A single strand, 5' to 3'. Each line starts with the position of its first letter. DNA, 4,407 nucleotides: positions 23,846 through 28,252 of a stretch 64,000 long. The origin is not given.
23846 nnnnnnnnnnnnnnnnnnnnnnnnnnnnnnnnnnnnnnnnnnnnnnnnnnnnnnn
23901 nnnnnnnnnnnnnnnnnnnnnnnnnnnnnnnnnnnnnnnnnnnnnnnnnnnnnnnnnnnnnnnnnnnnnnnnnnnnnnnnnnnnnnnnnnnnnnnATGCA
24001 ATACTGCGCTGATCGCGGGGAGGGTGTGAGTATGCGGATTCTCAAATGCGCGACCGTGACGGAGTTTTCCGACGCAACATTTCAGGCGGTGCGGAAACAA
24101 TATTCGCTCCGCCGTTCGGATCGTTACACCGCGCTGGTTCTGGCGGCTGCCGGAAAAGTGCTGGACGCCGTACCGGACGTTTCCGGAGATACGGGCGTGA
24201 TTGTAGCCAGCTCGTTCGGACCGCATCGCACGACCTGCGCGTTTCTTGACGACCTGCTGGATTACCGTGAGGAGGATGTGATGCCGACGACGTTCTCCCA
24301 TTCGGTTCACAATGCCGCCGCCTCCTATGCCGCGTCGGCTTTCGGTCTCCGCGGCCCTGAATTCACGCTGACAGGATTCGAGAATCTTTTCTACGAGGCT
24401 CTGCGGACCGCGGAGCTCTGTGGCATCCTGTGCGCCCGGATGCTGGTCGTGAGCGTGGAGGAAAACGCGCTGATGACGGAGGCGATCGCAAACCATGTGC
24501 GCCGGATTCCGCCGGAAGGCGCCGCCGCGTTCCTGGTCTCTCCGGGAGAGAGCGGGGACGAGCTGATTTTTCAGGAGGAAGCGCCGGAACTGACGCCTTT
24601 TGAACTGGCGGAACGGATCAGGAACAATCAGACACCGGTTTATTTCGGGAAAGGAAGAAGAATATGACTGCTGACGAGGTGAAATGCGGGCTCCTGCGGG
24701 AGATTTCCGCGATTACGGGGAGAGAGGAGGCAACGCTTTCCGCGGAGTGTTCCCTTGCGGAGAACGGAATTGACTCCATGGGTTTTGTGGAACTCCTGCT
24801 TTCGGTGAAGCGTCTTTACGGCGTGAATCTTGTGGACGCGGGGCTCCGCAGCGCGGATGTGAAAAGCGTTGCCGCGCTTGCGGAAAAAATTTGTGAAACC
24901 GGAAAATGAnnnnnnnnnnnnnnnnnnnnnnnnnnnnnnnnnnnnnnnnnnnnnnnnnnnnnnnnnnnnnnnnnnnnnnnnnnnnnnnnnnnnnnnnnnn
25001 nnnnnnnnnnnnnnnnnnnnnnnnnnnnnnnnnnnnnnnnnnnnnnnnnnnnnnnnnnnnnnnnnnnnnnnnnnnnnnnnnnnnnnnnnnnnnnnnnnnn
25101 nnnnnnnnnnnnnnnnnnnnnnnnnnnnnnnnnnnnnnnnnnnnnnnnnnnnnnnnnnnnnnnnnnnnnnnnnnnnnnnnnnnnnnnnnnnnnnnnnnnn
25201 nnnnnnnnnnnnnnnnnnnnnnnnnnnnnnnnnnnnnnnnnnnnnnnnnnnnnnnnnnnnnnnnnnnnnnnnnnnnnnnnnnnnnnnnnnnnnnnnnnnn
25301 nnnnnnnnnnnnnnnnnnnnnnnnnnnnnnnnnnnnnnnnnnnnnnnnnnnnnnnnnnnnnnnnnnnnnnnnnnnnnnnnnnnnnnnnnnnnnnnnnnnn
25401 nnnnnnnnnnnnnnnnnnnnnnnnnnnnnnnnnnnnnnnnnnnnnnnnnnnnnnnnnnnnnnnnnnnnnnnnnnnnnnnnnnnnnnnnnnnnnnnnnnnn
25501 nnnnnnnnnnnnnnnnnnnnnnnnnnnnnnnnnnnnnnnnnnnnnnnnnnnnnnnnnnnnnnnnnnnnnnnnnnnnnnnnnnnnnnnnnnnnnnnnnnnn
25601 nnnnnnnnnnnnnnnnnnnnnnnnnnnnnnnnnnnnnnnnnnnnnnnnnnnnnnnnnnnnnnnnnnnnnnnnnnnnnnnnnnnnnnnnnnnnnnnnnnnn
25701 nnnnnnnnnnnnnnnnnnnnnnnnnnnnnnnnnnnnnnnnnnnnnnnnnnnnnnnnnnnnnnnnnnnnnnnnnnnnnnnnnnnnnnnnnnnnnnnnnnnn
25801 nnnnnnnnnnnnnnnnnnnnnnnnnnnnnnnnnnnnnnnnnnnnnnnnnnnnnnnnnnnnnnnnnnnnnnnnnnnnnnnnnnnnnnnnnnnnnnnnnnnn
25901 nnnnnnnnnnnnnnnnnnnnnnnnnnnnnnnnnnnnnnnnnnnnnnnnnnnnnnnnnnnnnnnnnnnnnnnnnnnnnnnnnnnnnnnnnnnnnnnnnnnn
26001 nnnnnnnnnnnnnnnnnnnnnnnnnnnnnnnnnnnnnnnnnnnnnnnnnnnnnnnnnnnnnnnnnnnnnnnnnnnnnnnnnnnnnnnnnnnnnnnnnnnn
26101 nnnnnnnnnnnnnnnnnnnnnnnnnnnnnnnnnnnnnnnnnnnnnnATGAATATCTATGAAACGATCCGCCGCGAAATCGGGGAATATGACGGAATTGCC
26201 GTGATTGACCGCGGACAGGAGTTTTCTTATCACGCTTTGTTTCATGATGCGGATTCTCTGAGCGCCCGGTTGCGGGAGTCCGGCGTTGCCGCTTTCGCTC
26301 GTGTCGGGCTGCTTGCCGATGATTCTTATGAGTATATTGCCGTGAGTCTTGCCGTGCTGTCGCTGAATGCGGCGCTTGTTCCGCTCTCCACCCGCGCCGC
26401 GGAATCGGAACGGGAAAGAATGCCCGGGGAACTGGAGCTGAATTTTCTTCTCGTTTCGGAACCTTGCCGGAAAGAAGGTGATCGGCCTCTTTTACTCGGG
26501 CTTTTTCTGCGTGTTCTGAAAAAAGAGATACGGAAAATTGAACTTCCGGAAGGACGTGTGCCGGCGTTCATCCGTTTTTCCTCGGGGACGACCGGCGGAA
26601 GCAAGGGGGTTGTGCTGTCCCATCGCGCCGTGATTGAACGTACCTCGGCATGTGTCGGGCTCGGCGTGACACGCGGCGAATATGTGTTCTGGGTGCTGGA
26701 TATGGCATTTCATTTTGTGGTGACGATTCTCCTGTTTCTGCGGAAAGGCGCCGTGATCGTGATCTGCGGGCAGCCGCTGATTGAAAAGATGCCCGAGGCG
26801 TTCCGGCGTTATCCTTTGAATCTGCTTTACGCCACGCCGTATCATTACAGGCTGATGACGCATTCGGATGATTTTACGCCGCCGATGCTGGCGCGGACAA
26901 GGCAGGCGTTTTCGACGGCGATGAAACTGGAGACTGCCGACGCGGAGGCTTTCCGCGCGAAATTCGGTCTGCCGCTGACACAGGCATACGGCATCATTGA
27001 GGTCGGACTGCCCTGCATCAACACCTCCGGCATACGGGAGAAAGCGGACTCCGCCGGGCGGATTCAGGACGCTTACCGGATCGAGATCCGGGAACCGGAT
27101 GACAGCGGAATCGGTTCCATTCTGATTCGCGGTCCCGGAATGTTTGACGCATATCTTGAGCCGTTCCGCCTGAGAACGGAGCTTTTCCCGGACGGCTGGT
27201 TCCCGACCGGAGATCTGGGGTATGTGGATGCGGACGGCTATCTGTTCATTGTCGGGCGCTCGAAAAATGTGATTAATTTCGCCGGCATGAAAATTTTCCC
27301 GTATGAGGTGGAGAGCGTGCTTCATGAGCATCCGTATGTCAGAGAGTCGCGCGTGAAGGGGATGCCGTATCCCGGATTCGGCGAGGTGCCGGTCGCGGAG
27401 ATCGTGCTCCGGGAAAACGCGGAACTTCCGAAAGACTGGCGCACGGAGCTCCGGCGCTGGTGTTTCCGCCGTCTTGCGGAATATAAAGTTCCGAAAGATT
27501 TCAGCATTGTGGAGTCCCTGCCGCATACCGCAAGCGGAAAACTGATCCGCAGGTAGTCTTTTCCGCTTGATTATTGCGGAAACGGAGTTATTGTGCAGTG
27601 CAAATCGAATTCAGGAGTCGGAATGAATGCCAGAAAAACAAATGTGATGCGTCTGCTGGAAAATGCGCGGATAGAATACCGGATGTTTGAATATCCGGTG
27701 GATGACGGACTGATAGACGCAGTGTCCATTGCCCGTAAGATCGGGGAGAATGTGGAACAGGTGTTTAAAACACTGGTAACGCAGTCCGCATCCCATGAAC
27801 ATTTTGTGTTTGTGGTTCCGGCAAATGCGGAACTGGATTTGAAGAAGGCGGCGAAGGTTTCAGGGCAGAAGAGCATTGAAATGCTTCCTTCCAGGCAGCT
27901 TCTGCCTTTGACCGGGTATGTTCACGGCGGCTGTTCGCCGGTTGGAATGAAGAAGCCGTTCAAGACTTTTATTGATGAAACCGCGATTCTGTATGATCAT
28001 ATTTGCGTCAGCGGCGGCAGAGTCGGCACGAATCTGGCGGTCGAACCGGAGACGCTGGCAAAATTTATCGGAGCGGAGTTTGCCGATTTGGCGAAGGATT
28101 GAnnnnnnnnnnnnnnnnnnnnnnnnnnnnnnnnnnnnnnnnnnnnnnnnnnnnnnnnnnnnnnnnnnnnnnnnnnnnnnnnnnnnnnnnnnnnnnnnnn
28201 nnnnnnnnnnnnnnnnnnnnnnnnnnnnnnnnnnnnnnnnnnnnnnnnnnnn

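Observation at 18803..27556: Nine-gene translationally coupled operon for an unknown acylated/glycosylated lipid or polyketide-like product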

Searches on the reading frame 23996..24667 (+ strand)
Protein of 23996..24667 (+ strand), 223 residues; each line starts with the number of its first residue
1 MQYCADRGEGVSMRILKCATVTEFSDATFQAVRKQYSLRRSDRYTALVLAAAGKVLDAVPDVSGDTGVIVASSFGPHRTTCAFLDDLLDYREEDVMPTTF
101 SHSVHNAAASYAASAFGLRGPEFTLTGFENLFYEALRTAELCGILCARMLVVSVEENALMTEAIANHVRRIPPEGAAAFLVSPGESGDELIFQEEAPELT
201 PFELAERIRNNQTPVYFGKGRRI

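Call 3: search_protein_families(library=pfam, proteins=[window:23996-24667:+], max_evalue=0.01)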
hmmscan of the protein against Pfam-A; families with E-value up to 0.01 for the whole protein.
window:23996-24667:+ (223 aa): 2 families
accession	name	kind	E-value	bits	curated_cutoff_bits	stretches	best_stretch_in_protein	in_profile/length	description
PF13723.12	Ketoacyl-synt_2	-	1.2e-07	32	25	1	39-185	28-167/223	Beta-ketoacyl synthase, N-terminal domain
PF00109.32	ketoacyl-synt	-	0.00083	19.5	20.8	1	24-126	71-171/252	Beta-ketoacyl synthase, N-terminal domain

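Call 5: search_protein_families(library=ncbifam, proteins=[window:24032-24667:+], max_evalue=0.01)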
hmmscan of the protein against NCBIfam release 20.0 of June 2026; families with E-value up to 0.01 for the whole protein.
window:24032-24667:+ (211 aa): 3 families
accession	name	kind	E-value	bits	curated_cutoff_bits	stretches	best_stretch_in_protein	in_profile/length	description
TIGR03150.1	fabF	equivalog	0.0027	16.5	493.75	1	8-113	47-157/407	beta-ketoacyl-ACP synthase II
NF058659.1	cispenta_AmcG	equivalog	0.0059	16.3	80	1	35-114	30-110/157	cispentacin moiety biosynthesis protein AmcG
NF005589.0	PRK07314.1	subfamily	0.0094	14.7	387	0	7-113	49-160/413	beta-ketoacyl-ACP synthase II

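Call 21: search_solved_structures(query=window:24032-24667:+, max_evalue=10)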
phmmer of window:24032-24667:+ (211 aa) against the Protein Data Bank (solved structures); distinct sequences matched with E-value up to 10: 2.
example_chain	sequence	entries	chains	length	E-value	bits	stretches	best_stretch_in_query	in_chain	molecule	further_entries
7f28_A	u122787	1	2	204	0.17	14.8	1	33-98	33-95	Ketoacyl_synth_N domain-containing protein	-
5kvu_A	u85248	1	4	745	0.48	13.3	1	14-89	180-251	Isocitrate dehydrogenase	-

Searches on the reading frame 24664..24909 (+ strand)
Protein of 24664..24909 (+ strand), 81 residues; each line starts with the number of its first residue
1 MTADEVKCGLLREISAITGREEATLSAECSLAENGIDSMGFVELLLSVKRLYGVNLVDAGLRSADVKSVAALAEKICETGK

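Call 3: search_protein_families(library=pfam, proteins=[window:24664-24909:+], max_evalue=0.01)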
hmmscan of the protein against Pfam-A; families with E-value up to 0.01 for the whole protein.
window:24664-24909:+ (81 aa): 2 families
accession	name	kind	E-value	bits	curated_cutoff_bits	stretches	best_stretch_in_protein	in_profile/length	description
PF00550.31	PP-binding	-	0.00011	22.8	20.8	1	10-73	3-64/67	Phosphopantetheine attachment site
PF23297.2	ACP_SdgA_C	-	0.0033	17.9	27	1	4-57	9-62/95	Highly reducing polyketide synthase sdgA, C-terminal ACP domain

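Call 5: search_protein_families(library=ncbifam, proteins=[window:24664-24909:+], max_evalue=0.01)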
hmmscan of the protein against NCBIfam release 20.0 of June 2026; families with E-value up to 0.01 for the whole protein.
window:24664-24909:+ (81 aa): 4 families
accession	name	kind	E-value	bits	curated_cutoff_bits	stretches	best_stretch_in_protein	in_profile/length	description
NF058660.1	cispen_ACP_AmcB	equivalog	1.3e-06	28.5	80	1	33-76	32-75/80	cispentacin biosynthesis acyl carrier protein AmcB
NF005480.0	PRK07081.1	equivalog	0.00054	19.8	72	1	24-77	21-74/83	acyl carrier protein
NF040636.1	AcpM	exception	0.0015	18.5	146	1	2-63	2-64/93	meromycolate extension acyl carrier protein AcpM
NF002147.0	PRK00982.1-1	equivalog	0.0019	18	84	1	2-63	4-66/83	acyl carrier protein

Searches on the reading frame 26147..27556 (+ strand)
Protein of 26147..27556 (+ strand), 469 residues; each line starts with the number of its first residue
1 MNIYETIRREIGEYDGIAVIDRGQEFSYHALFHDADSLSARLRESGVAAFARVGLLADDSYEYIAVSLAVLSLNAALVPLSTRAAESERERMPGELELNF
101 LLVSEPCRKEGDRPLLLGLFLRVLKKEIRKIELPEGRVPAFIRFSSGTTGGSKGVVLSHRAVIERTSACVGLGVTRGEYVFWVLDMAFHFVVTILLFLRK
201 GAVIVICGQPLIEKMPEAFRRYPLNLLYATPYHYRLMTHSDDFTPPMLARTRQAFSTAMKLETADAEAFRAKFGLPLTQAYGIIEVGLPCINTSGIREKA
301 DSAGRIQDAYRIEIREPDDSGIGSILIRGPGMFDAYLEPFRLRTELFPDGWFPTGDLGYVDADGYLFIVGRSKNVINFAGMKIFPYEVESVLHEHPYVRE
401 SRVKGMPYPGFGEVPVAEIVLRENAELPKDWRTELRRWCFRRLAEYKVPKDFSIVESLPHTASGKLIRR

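Call 3: search_protein_families(library=pfam, proteins=[window:26147-27556:+], max_evalue=0.01)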
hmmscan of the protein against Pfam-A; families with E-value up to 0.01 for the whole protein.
window:26147-27556:+ (469 aa): 2 families
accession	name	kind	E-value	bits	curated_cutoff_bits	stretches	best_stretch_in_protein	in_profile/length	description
PF00501.34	AMP-binding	-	9.8e-44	150.1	29.9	1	15-337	10-384/384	AMP-binding enzyme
PF13193.12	AMP-binding_C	-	2.4e-17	64.1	24.5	1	387-465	1-76/76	AMP-binding enzyme C-terminal domain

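Call 5: search_protein_families(library=ncbifam, proteins=[window:26147-27556:+], max_evalue=0.01)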
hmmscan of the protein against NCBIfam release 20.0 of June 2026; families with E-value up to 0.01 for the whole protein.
window:26147-27556:+ (469 aa): 102 families (the best 25 are shown)
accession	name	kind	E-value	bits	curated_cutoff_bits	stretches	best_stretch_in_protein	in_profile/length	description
NF004837.0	PRK06187.1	subfamily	6.5e-65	219.4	476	2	140-469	173-516/531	long-chain-fatty-acid--CoA ligase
NF002966.0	PRK03640.1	equivalog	5.7e-53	180.2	556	2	273-469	277-474/483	o-succinylbenzoate--CoA ligase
TIGR01923.1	menE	equivalog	1.6e-51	175.6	330.15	1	27-468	1-439/442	o-succinylbenzoate--CoA ligase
NF005801.1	PRK07656.1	equivalog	1.6e-49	168.9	657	2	140-468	167-496/500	FadD3 family acyl-CoA ligase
NF006182.0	PRK08316.1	subfamily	3.9e-49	167.5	663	2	139-469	173-511/523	fatty acyl-CoA synthetase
NF005702.0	PRK07514.1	subfamily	1.5e-48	165.4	558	2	140-466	160-491/506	malonyl-CoA synthase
NF004114.0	PRK05605.1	equivalog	4.1e-48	164.1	766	1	134-469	218-563/575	long-chain-fatty-acid--CoA ligase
NF006572.0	PRK09088.1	equivalog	1.4e-47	162.6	696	1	22-467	25-479/491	acyl-CoA synthetase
NF004511.1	PRK05852.1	equivalog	1.1e-46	159.6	650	2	249-469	274-498/505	FadD7 family fatty acid--CoA ligase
NF052269.1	Staph_lig_FadD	equivalog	5.3e-46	157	650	2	136-466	149-484/499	long-chain-fatty-acid--CoA ligase FadD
NF005307.0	PRK06839.1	equivalog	1.1e-45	156.3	748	1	15-467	17-485/496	o-succinylbenzoate--CoA ligase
NF006181.0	PRK08314.1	subfamily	2.1e-43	148.4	705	2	140-468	207-547/563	long-chain-fatty-acid--CoA ligase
NF004822.0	PRK06178.1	equivalog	5.3e-43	147.5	782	1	323-466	419-558/571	acyl-CoA synthetase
NF005858.0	PRK07787.1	subfamily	2.3e-41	141.7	575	1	21-468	22-465/471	acyl-CoA synthetase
NF005797.0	PRK07638.1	equivalog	1.1e-38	133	518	1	15-468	16-472/487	acyl-CoA synthetase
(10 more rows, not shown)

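Call 59: search_solved_structures(query=window:26147-27556:+, max_evalue=1e-20)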
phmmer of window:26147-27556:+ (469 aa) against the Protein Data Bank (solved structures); distinct sequences matched with E-value up to 1e-20: 62 (the best 60 are shown).
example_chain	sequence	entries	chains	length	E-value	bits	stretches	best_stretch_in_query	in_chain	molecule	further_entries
5x8f_A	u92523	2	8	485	3.2e-35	125.2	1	16-468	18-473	2-succinylbenzoate--CoA ligase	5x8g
5buq_A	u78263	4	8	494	3.4e-35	125.1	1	16-468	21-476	2-succinylbenzoate--CoA ligase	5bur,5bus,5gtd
6qjz_A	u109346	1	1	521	9.7e-35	123.5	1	139-469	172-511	oxalyl CoA-synthetase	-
8wev_A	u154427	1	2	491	4.2e-34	121.5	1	17-468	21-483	Feruloyl-CoA Synthetase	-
8weu_A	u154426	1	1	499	4.4e-34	121.4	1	17-468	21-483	Fatty-acyl-CoA synthase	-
5ie0_A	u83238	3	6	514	2.6e-32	115.5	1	142-469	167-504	Oxalate--CoA ligase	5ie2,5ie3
3ipl_A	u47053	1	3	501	2.2e-31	112.5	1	140-468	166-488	2-succinylbenzoate--CoA ligase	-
4gxq_A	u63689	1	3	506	4.3e-31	111.5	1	140-465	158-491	Malonyl CoA synthetase, Benzoate-CoA ligase Chimeric protein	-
3r44_A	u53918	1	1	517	7.4e-31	110.8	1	42-468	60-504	fatty acyl CoA synthetase FADD13 (FATTY-ACYL-CoA SYNTHETASE)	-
3a9u_A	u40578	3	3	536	8.1e-31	110.6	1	138-469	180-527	4-coumarate--CoA ligase | 4-coumarate:CoA ligase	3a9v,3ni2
3nyq_A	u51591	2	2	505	8.6e-30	107.2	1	46-469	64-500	Malonyl-CoA Ligase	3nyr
4wv3_A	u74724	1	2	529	2e-29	106.1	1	142-468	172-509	Anthranilate-CoA ligase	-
5bsw_A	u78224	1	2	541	2e-29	106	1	125-469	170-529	4-coumarate--CoA ligase 2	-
4fuq_A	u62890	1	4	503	4.1e-29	105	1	140-466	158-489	Malonyl CoA synthetase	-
5bsm_A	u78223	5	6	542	5.1e-29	104.7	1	125-469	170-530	4-coumarate--CoA ligase 2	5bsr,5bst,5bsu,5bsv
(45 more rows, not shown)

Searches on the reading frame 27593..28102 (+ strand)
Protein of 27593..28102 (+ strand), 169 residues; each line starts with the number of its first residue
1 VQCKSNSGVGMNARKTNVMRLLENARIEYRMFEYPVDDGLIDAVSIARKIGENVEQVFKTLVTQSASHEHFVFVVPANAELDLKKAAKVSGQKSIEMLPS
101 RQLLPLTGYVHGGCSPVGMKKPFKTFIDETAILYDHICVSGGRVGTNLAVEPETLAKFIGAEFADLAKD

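Call 4: search_protein_families(library=pfam, proteins=[window:27593-28102:+], max_evalue=0.01)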
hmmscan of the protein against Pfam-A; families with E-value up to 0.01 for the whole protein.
window:27593-28102:+ (169 aa): 1 family
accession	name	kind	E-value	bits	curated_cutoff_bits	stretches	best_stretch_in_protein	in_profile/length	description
PF04073.20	tRNA_edit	-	3.4e-24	85.7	25.5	1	44-158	8-123/123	Aminoacyl-tRNA editing domain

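Call 55: search_protein_families(library=ncbifam, proteins=[window:27593-28102:+], max_evalue=0.001)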
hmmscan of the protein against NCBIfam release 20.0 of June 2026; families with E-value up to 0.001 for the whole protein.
window:27593-28102:+ (169 aa): 3 families
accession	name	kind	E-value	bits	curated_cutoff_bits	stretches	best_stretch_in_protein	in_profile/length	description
TIGR00011.1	YbaK_EbsC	equivalog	1.4e-51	174.2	153.25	1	16-166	1-151/152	Cys-tRNA(Pro) deacylase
NF007951.0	PRK10670.1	equivalog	1.2e-27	96.7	243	1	16-168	2-157/159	Cys-tRNA(Pro)/Cys-tRNA(Cys) deacylase YbaK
NF006625.0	PRK09194.1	equivalog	1.4e-06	27.6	558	1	46-142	263-358/559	proline--tRNA ligase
